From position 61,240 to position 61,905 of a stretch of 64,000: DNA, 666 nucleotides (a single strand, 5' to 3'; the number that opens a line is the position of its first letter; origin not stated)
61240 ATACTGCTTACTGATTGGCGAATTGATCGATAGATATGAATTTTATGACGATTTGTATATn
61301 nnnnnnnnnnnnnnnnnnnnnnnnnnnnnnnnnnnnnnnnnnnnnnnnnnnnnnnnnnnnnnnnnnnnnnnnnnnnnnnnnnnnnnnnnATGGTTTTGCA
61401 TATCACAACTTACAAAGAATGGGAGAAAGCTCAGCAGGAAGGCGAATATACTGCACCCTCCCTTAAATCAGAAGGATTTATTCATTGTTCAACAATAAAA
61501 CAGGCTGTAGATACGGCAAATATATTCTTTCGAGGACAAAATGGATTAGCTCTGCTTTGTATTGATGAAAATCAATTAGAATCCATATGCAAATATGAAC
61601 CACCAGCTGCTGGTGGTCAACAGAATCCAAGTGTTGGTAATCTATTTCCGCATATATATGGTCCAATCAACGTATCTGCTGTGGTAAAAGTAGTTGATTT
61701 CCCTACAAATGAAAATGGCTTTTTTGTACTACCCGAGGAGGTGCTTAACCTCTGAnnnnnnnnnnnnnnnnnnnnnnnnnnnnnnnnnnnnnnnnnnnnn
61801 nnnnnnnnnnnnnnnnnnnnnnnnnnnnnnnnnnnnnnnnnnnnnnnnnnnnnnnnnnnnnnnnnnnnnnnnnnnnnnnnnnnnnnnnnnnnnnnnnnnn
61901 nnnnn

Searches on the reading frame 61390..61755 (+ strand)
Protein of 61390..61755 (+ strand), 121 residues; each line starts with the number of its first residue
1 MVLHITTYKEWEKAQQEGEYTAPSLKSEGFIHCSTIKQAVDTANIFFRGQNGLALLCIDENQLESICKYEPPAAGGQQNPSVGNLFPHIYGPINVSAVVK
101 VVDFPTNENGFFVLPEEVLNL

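Call 3: search_protein_families(library=pfam, proteins=[window:61390-61755:+], max_evalue=0.01)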
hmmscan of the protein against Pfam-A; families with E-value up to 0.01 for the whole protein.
window:61390-61755:+ (121 aa): 1 family
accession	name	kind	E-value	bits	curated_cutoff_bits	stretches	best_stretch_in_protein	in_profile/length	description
PF06108.18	DUF952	-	1.7e-29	102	23.7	1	5-101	1-90/90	Protein of unknown function (DUF952)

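Call 78: search_protein_families(library=ncbifam, proteins=[window:61390-61755:+], max_evalue=0.001)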
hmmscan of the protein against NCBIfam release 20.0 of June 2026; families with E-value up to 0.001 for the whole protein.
window:61390-61755:+ (121 aa): 0 families
